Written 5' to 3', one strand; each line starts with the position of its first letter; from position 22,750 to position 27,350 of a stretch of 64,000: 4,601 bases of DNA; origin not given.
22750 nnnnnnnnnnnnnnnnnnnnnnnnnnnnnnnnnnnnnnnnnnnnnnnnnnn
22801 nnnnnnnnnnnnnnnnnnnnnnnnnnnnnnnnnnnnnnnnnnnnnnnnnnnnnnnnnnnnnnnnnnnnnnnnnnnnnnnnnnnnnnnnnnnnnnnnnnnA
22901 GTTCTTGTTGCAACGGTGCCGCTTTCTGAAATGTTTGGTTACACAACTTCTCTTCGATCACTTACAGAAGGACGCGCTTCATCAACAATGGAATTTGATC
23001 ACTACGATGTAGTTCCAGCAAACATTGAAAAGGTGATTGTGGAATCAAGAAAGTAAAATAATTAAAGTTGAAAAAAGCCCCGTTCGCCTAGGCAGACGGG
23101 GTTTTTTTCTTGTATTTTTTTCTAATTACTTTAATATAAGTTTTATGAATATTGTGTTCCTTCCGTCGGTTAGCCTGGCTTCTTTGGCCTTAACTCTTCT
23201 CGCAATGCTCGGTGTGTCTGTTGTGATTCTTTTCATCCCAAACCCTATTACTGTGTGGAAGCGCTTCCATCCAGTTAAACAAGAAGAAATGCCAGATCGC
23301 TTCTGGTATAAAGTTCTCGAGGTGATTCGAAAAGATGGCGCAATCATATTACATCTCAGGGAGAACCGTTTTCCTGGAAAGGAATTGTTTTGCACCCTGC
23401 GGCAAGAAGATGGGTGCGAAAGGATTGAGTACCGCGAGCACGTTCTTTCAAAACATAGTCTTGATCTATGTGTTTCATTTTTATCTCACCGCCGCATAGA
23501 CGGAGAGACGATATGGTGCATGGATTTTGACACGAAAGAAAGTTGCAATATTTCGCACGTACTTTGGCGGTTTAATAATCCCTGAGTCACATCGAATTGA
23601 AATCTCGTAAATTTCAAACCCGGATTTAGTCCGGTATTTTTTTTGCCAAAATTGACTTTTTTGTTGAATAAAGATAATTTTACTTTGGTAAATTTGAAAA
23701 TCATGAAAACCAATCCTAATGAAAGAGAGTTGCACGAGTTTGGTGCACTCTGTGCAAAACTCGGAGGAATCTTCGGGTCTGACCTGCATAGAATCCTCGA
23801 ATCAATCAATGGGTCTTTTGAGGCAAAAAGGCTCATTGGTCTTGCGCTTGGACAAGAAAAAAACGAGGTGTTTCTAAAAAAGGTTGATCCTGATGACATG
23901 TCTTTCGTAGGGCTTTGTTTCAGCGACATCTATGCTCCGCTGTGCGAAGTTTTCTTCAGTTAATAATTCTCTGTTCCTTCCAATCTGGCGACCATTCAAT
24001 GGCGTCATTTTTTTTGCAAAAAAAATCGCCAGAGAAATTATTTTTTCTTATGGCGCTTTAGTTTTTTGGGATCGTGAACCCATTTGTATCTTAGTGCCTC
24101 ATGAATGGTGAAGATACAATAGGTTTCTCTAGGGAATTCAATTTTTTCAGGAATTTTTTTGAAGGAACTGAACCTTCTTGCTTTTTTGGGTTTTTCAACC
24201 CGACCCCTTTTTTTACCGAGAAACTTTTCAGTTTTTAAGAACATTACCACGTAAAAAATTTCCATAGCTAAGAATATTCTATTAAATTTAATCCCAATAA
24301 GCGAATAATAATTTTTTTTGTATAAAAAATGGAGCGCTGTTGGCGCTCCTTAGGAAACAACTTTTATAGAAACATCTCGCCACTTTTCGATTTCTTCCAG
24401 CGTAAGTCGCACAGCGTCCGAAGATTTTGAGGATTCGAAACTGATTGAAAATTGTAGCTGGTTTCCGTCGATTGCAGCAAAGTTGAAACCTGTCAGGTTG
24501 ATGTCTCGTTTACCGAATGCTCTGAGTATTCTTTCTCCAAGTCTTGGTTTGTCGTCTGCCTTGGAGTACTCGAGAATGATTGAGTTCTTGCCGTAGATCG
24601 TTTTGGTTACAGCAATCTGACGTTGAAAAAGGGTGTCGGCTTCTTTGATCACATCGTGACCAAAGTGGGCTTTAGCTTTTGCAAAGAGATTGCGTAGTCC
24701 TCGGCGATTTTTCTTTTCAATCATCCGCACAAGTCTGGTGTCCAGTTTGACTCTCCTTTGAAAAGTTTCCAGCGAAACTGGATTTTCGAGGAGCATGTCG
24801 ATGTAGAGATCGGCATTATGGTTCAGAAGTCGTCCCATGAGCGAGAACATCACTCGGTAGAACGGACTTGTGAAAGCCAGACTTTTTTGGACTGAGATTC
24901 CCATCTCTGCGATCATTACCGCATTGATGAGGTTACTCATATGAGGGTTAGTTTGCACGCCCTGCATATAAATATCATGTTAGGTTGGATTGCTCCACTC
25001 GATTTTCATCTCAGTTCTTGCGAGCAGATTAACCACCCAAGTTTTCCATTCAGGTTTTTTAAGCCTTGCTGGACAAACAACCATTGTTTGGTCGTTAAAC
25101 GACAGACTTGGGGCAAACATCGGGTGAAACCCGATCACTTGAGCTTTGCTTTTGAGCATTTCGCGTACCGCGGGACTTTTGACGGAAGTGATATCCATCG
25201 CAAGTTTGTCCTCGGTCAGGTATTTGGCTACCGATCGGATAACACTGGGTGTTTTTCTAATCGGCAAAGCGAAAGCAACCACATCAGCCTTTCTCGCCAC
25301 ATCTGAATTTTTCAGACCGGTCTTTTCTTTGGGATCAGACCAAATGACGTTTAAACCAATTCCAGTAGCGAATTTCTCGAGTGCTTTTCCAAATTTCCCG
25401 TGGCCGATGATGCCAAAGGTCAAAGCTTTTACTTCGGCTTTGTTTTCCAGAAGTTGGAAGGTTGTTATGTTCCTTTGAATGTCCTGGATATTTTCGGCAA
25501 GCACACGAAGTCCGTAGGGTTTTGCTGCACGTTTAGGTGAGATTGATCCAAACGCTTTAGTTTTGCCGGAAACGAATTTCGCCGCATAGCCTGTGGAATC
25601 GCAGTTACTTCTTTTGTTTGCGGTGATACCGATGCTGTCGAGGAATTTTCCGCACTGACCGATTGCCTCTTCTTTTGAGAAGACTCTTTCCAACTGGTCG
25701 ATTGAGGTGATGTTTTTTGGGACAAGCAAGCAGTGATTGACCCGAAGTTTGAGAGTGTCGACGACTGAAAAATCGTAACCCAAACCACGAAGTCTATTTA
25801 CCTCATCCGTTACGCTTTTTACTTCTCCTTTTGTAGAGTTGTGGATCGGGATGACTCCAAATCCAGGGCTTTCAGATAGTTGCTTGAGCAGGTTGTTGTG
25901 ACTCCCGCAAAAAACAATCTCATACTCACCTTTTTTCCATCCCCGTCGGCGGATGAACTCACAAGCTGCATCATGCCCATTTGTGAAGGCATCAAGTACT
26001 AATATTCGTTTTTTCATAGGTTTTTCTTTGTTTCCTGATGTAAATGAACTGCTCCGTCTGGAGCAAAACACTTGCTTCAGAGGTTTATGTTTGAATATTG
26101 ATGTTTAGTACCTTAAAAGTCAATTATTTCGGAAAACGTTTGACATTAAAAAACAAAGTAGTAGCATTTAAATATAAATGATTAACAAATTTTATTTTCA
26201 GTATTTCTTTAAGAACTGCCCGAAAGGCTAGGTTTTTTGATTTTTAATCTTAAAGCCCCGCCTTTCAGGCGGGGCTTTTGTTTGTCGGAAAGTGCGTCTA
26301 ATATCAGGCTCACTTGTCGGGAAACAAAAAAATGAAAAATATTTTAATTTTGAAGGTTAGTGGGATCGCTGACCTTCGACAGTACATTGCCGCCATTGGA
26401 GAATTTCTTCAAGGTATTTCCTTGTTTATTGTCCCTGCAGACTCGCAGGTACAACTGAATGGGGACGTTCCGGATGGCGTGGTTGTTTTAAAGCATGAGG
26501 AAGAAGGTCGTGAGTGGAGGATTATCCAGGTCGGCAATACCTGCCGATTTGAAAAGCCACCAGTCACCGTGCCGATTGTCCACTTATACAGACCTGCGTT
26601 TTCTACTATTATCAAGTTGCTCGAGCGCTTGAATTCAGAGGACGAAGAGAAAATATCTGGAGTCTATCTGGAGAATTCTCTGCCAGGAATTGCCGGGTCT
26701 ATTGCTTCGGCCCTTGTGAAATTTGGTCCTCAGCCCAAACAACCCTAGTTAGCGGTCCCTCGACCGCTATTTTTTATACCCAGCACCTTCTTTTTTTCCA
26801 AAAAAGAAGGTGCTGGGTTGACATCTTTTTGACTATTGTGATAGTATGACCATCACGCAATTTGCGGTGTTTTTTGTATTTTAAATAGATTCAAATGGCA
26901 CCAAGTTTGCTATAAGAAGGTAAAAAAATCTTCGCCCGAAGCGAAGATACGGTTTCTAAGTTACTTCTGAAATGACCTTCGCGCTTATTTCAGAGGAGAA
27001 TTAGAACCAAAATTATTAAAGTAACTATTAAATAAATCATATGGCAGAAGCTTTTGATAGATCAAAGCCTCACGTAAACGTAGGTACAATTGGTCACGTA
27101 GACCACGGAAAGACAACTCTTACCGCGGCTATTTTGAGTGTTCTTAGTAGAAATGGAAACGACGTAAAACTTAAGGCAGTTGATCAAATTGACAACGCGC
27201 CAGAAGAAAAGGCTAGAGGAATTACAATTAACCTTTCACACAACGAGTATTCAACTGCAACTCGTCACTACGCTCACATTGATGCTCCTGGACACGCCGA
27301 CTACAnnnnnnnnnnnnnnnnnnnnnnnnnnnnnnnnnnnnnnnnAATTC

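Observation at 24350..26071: Prephenate dehydratase / prephenate dehydrogenase / ACT gene split by a single in-frame TAA: an unusual fusion and probable pseudogene in a CPR-like genome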

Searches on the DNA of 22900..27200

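Call 65: search_rna_families(source=window, start=22900, end=27200, threshold=evalue, max_evalue=1)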
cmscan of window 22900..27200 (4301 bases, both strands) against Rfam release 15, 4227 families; matches with E-value up to 1: 17.
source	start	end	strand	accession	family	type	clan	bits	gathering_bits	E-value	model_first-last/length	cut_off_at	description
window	26778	26894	-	RF02618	SSRC34_2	Gene; sRNA;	-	30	48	0.048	1-125/125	no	Streptococcus sRNA 34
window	26220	26286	+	RF01772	rnk_pseudo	Cis-reg; leader;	-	27.3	55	0.12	1-108/108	no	Pseudomonas rnk leader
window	26778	26818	-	RF01011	mir-605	Gene; miRNA;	-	27.1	98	0.033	21-63/82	no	mir-605 microRNA precursor family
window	26252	26314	-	RF01393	isrJ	Gene; sRNA;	-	26.6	37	0.065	1-75/75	no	isrJ Hfq binding RNA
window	26149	26313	+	RF02634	EF3314_EF3315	Gene; sRNA;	-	25.8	100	0.0055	1-141/141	no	Enterococcus sRNA EF3314_EF3315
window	23024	23111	+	RF02495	ohsC_RNA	Gene; antitoxin;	-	25.7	50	0.88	1-77/77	no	Oppression of Hydrophobic ORF by sRNA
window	26039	26283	+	RF00022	GcvB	Gene;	-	25.3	42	0.011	1-204/204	no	GcvB RNA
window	26230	26283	+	RF02871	ncS54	Gene; sRNA;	-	24.8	43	0.017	1-79/79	no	Burkholderia sRNA 54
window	26224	26283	+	RF01859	Phe_leader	Cis-reg; leader;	-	24.8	55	0.55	1-125/125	no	Phenylalanine leader peptide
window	26140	26283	+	RF00444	PrrF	Gene; sRNA;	-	24.2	90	0.54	1-150/150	no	PrrF RNA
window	23046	23121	+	RF01770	rimP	Cis-reg; leader;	-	24.1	47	0.96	1-102/102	no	Gammaprotebacteria rimP leader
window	23069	23142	-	RF00506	Thr_leader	Cis-reg; leader;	-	23.3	55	0.35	1-118/118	no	Threonine operon leader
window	26778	26818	-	RF00639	mir-515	Gene; miRNA;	CL00096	23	68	0.34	23-65/87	no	mir-515 microRNA precursor family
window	26778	26820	+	RF04127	MIR8007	Gene; miRNA;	-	22.9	195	0.31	1-226/226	no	MIR8007 microRNA precursor family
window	23053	23111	+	RF00506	Thr_leader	Cis-reg; leader;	-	21.8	55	0.8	1-118/118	no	Threonine operon leader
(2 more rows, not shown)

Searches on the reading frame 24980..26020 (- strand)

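Call 4: search_protein_families(library=ncbifam, proteins=[window:24980-26020:-], max_evalue=0.01)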
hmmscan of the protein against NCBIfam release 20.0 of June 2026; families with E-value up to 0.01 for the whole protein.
window:24980-26020:- (346 aa): 24 families
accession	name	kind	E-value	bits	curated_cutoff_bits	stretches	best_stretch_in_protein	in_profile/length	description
NF008865.0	PRK11898.1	equivalog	1.8e-27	96.2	219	1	15-196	14-188/284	prephenate dehydratase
NF006457.0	PRK08818.1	equivalog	1.7e-26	93.2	411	1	201-337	6-147/373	prephenate dehydrogenase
NF008866.0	PRK11899.1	equivalog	2.4e-21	76.2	359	1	35-197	31-186/283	prephenate dehydratase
NF008400.0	PRK11199.1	equivalog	5e-18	65.2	273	1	204-331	104-228/374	bifunctional chorismate mutase/prephenate dehydrogenase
NF006408.0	PRK08655.1-2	equivalog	4.3e-17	62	422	1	237-344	57-166/441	prephenate dehydrogenase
NF006409.0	PRK08655.1-3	equivalog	2.5e-16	60.1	310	1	237-344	50-160/290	prephenate dehydrogenase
NF006410.0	PRK08655.1-4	equivalog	1.4e-14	53.8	498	1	237-339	55-162/446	prephenate dehydrogenase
NF007910.0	PRK10622.1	equivalog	4.1e-14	52.3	577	1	44-195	142-287/386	bifunctional chorismate mutase/prephenate dehydratase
NF006411.0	PRK08655.1-5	equivalog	9.3e-14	51.1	464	1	239-343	53-161/443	prephenate dehydrogenase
NF006407.0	PRK08655.1-1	equivalog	2e-11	43.4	834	1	237-323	51-141/439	prephenate dehydrogenase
NF005650.0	PRK07417.1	equivalog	1.2e-06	28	290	1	239-301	53-115/281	prephenate/arogenate dehydrogenase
NF006307.0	PRK08507.1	equivalog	7.9e-06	25.2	295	1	241-342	55-165/275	prephenate dehydrogenase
NF005387.0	PRK06932.1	equivalog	3.1e-05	23.1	492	1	196-258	144-211/314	2-hydroxyacid dehydrogenase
NF001309.0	PRK00257.1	equivalog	3.2e-05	23.1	434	1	194-257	111-180/379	4-phosphoerythronate dehydrogenase PdxB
NF008759.0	PRK11790.1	equivalog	3.5e-05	22.7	404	1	192-243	145-196/410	phosphoglycerate dehydrogenase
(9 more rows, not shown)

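Call 7: search_protein_families(library=pfam, proteins=[window:24980-26020:-], max_evalue=0.1)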
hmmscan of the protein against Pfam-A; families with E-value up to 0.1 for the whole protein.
window:24980-26020:- (346 aa): 5 families
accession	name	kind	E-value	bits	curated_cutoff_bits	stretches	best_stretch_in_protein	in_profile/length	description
PF00800.23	PDT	-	5.9e-31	108.1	25.2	1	12-194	8-179/181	Prephenate dehydratase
PF02153.23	PDH_N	-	1.1e-14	54.6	26.5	1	240-340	41-152/154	Prephenate dehydrogenase, nucleotide-binding domain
PF02826.25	2-Hacid_dh_C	-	1.2e-06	28.5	25.1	1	191-256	28-103/178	D-isomer specific 2-hydroxyacid dehydrogenase, NAD binding domain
PF03807.23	F420_oxidored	-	5.3e-05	24.2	21.6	1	202-278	2-92/94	NADP oxidoreductase coenzyme F420-dependent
PF13478.12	XdhC_C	-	0.039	14.9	29.7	1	204-263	3-45/125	XdhC Rossmann domain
